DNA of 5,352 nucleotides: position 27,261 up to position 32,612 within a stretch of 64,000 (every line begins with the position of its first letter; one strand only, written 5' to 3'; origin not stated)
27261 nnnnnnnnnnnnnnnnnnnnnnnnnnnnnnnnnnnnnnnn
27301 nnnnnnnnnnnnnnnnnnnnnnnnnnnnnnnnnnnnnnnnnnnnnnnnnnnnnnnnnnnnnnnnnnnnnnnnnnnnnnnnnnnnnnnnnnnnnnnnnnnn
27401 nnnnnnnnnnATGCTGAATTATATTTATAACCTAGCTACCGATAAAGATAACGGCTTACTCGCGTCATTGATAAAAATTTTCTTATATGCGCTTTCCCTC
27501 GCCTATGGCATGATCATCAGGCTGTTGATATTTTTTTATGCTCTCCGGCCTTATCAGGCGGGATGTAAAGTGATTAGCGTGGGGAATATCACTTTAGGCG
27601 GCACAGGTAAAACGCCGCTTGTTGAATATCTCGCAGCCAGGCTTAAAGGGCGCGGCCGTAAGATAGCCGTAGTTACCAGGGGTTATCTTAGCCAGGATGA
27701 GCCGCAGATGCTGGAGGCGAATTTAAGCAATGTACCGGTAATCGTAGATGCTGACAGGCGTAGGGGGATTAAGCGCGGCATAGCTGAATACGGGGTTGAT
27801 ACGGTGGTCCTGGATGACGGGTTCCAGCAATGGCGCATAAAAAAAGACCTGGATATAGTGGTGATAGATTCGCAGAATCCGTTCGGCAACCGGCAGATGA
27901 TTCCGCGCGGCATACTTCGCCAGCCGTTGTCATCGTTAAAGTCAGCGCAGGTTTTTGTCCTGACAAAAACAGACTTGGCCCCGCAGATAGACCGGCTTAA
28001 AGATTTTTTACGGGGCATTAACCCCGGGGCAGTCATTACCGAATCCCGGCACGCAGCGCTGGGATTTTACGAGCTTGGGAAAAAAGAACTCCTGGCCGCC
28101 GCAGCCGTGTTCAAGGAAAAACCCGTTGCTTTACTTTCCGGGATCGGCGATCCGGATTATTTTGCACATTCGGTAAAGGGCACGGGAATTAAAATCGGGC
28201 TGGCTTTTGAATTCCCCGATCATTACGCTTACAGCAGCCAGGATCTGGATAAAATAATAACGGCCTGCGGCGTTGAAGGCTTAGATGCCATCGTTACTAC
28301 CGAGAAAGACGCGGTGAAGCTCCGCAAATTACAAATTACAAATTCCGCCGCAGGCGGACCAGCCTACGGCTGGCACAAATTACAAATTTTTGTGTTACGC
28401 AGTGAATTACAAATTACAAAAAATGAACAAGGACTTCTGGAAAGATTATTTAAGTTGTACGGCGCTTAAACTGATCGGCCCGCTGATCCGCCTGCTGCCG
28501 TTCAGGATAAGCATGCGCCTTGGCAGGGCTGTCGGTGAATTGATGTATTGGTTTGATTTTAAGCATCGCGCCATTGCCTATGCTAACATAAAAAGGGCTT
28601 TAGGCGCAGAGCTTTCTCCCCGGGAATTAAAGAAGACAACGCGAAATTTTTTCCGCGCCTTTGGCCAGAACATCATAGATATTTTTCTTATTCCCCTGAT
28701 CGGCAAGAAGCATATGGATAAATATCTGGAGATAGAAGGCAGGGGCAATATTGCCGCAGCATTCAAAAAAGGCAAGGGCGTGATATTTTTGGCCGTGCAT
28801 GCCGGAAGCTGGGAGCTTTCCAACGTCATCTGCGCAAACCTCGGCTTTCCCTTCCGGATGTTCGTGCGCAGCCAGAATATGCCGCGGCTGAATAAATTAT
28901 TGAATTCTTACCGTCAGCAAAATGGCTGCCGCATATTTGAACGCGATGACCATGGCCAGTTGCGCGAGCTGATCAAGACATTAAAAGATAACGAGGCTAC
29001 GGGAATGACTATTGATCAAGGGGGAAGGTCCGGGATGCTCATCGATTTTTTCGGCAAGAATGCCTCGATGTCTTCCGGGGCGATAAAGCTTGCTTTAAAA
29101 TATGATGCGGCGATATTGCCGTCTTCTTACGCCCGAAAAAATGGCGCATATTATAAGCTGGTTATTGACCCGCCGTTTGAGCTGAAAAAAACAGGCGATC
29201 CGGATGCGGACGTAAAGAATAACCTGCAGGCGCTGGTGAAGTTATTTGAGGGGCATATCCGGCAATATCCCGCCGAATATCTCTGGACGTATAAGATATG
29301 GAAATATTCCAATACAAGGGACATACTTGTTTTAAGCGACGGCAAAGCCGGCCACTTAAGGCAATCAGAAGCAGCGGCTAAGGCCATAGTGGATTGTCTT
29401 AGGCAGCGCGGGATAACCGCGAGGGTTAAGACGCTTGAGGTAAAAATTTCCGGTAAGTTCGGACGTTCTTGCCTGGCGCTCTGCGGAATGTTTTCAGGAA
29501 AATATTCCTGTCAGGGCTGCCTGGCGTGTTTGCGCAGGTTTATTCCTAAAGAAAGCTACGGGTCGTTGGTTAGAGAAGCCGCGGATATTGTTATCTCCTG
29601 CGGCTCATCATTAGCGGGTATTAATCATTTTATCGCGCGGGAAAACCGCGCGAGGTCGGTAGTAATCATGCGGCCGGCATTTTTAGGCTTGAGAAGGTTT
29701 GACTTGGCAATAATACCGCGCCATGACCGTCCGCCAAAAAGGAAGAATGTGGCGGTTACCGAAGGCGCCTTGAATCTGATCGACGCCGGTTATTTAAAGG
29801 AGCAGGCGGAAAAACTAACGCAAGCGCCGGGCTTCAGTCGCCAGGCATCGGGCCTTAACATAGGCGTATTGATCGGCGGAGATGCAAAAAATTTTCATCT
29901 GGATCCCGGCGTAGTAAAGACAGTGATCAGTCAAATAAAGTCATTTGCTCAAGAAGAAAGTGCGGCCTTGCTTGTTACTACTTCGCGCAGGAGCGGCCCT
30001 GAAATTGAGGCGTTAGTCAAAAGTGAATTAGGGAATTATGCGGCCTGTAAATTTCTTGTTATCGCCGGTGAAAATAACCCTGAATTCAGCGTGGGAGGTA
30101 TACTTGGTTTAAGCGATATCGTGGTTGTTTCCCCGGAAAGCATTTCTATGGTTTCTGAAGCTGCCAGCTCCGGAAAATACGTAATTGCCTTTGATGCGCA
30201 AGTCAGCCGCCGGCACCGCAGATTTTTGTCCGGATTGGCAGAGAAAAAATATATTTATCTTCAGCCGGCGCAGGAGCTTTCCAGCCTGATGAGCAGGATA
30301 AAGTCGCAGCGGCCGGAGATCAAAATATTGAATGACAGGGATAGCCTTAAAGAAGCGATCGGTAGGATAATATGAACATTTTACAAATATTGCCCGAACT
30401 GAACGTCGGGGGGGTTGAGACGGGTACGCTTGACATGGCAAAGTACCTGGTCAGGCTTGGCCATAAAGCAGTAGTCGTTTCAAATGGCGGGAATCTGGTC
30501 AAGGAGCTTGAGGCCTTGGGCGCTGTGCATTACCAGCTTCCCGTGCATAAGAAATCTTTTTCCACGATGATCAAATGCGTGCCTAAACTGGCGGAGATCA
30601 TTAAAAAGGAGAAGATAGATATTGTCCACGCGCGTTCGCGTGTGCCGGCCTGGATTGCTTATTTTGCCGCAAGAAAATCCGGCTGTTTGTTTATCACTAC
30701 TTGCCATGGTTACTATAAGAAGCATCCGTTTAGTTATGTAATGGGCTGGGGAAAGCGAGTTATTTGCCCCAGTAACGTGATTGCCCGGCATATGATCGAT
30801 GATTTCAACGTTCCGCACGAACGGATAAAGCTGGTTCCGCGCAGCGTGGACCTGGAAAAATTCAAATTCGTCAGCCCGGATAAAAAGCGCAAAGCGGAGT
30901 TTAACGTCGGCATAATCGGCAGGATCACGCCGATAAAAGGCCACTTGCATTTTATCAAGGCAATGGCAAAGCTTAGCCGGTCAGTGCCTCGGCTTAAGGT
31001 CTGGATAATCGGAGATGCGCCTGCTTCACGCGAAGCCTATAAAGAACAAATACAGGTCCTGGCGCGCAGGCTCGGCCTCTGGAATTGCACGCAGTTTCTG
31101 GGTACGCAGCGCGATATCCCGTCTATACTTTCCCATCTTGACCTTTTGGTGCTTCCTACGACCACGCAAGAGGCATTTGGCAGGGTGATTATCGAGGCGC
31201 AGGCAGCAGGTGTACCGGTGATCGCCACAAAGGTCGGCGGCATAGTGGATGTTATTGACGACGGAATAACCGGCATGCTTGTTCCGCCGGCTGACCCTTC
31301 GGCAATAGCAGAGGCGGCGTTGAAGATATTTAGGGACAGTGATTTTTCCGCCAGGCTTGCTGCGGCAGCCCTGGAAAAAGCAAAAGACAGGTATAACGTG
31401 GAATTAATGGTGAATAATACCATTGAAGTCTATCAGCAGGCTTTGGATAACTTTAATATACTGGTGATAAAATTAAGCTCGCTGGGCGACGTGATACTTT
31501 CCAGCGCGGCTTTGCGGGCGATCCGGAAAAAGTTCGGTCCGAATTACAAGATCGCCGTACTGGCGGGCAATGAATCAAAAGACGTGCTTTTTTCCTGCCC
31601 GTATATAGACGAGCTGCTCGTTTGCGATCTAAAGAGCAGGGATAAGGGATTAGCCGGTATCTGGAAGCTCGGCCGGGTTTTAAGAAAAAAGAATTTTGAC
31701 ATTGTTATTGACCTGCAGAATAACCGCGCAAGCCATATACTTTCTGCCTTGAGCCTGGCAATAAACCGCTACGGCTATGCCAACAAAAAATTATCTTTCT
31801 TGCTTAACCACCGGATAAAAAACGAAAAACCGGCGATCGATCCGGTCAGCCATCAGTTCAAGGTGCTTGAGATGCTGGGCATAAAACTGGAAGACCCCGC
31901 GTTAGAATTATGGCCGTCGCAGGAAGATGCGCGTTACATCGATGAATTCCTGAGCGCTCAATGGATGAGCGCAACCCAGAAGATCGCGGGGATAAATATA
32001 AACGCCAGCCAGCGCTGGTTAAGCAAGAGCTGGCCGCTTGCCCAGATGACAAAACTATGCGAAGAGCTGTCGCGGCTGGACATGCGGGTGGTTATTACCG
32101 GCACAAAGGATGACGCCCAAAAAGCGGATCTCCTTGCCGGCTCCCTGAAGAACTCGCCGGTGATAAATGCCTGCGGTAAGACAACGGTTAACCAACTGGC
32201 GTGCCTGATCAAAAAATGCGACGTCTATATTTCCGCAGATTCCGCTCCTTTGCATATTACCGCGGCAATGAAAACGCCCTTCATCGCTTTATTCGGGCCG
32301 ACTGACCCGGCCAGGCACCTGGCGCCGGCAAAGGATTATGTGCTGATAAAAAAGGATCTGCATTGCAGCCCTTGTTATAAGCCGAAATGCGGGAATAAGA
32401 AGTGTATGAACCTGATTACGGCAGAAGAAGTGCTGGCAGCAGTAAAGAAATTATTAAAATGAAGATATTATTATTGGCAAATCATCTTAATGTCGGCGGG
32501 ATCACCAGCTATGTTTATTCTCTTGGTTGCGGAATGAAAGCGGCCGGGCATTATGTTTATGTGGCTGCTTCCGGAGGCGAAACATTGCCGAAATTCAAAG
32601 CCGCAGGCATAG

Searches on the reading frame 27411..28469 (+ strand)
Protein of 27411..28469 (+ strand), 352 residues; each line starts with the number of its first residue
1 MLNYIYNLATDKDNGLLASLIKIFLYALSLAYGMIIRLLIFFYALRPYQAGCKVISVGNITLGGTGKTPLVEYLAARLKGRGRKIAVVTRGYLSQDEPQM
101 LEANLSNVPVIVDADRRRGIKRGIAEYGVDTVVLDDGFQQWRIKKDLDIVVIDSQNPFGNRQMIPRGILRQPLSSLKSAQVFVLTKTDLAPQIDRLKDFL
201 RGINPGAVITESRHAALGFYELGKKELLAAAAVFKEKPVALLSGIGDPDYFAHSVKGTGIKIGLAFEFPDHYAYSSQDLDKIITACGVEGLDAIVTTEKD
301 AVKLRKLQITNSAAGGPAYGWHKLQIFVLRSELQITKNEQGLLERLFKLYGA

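Call 7: search_protein_families(library=ncbifam, proteins=[window:27411-28469:+], max_evalue=0.00001)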
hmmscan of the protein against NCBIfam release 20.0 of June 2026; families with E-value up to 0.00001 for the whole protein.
window:27411-28469:+ (352 aa): 2 families
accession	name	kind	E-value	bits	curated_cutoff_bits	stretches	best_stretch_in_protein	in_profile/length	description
TIGR00682.1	lpxK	equivalog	2.6e-52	177.9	91.95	1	39-309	12-296/324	tetraacyldisaccharide 4'-kinase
NF001892.0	PRK00652.1-5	equivalog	9.1e-33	113.6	327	2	94-189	111-203/308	tetraacyldisaccharide 4'-kinase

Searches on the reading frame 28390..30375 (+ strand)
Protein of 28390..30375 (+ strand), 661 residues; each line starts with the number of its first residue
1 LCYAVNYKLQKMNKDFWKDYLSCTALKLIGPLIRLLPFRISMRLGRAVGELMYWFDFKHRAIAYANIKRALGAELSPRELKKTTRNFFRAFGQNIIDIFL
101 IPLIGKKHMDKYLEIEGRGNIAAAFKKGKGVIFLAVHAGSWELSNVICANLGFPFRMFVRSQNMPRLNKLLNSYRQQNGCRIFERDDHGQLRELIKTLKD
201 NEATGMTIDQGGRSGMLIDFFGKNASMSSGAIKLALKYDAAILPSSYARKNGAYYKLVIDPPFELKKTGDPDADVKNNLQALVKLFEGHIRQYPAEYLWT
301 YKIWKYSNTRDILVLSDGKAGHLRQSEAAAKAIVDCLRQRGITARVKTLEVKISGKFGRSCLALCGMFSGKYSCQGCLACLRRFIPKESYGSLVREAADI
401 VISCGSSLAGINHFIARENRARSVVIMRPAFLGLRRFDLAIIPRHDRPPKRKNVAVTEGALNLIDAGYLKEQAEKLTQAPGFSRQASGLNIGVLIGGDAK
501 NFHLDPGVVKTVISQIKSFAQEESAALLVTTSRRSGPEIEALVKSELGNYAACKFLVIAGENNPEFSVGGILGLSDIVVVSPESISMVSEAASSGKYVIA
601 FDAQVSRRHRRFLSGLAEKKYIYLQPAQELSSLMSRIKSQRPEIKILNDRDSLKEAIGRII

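Call 7: search_protein_families(library=ncbifam, proteins=[window:28390-30375:+], max_evalue=0.00001)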
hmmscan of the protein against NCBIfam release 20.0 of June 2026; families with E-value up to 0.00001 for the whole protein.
window:28390-30375:+ (661 aa): 17 families
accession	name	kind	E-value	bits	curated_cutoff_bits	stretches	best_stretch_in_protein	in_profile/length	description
NF006270.0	PRK08419.1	equivalog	1.5e-38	132.8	248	1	25-308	9-292/298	lipid A biosynthesis lauroyl acyltransferase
TIGR02207.1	lipid_A_htrB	subfamily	1.3e-29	103.5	297.8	1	9-307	5-294/303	LpxL/LpxP family Kdo(2)-lipid IV(A) lauroyl/palmitoleoyl acyltransferase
NF005150.0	PRK06628.1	equivalog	2e-29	102.9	350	1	57-305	47-289/290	lipid A biosynthesis lauroyl acyltransferase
NF005120.0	PRK06553.1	equivalog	3.8e-28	98.7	273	1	31-305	32-307/308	lipid A biosynthesis lauroyl acyltransferase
NF006487.0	PRK08905.1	equivalog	5.1e-28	98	281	1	31-307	8-276/290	lysophospholipid acyltransferase family protein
NF004191.0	PRK05646.1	equivalog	5.5e-24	84.9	491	1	11-305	10-296/310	lipid A biosynthesis lauroyl acyltransferase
NF005340.0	PRK06860.1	subfamily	1.3e-23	83.7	398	1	8-306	10-299/309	lipid A biosynthesis lauroyl acyltransferase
NF005919.0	PRK07920.1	equivalog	1.5e-23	83.3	209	1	32-304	21-293/311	phosphatidylinositol mannoside acyltransferase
NF006507.0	PRK08943.1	subfamily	6.7e-22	77.9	337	1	3-306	11-306/322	lipid A biosynthesis (KDO)2-(lauroyl)-lipid IVA acyltransferase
TIGR02208.1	lipid_A_msbB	equivalog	3.5e-20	72.5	336.05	1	4-305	2-295/305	lauroyl-Kdo(2)-lipid IV(A) myristoyltransferase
NF004190.0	PRK05645.1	equivalog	1e-19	70.8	377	1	32-306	15-286/295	lysophospholipid acyltransferase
NF005952.0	PRK08025.1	equivalog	5.5e-19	68.4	517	1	8-305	8-295/306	kdo(2)-lipid IV(A) palmitoleoyltransferase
NF006432.0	PRK08706.1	equivalog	3.1e-18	66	384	1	32-305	10-279/289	lipid A biosynthesis lauroyl acyltransferase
NF005399.0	PRK06946.1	subfamily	5.5e-18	65.2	343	1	32-305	16-284/294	lipid A biosynthesis lauroyl acyltransferase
NF006437.0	PRK08733.1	equivalog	7.2e-15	54.9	540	1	11-305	13-295/306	LpxL/LpxP family Kdo(2)-lipid IV(A) lauroyl/palmitoleoyl acyltransferase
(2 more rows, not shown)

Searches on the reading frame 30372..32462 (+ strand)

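Call 7: search_protein_families(library=ncbifam, proteins=[window:30372-32462:+], max_evalue=0.00001)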
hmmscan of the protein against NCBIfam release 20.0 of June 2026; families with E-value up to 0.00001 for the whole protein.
window:30372-32462:+ (696 aa): 38 families (the best 25 are shown)
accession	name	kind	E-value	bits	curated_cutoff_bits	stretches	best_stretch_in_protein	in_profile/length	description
TIGR03088.1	stp2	hypoth_equivalog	3.4e-40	138.3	409.05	1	3-358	4-374/374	TIGR03088 family PEP-CTERM/XrtA system glycosyltransferase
TIGR02195.1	heptsyl_trn_II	equivalog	5.2e-39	134.3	134.6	1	362-695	1-338/339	lipopolysaccharide heptosyltransferase II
TIGR02201.1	heptsyl_trn_III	equivalog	1.8e-37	129.2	170.2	1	363-695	2-343/344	putative lipopolysaccharide heptosyltransferase III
TIGR03999.1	thiol_BshA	equivalog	3.2e-36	125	273.7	1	57-358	61-374/375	N-acetyl-alpha-D-glucosaminyl L-malate synthase BshA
NF041876.1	EPS_EpsE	equivalog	7.2e-36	124.3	400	1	58-344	90-383/389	exopolysaccharide biosynthesis GT4 family glycosyltransferase EpsE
NF007742.0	PRK10422.1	equivalog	4.1e-33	114.7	467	1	362-696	7-344/352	lipopolysaccharide core heptosyltransferase RfaQ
NF038011.1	PelF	equivalog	5.7e-33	114.7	100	1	147-354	277-489/489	GT4 family glycosyltransferase PelF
TIGR03449.1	mycothiol_MshA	equivalog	1.6e-29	103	462.5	1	129-358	167-404/406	D-inositol-3-phosphate glycosyltransferase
TIGR02193.1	heptsyl_trn_I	equivalog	2.5e-27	95.9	185.3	1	362-694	1-319/320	lipopolysaccharide heptosyltransferase I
TIGR02149.1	glgA_Coryne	subfamily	4.5e-23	82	302.4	1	128-356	146-389/391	glycogen synthase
NF008162.0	PRK10916.1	equivalog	2e-21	76.6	569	1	362-647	2-293/348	ADP-heptose--LPS heptosyltransferase RfaF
NF038229.1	Glyco4_Geo_Pelo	equivalog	1.1e-20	73.9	400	1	125-358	108-337/338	GPMC system family 4 glycosyltransferase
NF012028.0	PRK15484.1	subfamily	9.9e-20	70.9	618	1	129-345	142-366/380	lipopolysaccharide N-acetylglucosaminyltransferase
NF011726.0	PRK15179.1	equivalog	3.5e-19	68.6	733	1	173-355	514-692/694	Vi polysaccharide biosynthesis protein TviE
TIGR04063.1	stp3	hypoth_equivalog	1.8e-18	66.6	442.05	1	146-358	176-396/397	TIGR04063 family PEP-CTERM/XrtA system glycosyltransferase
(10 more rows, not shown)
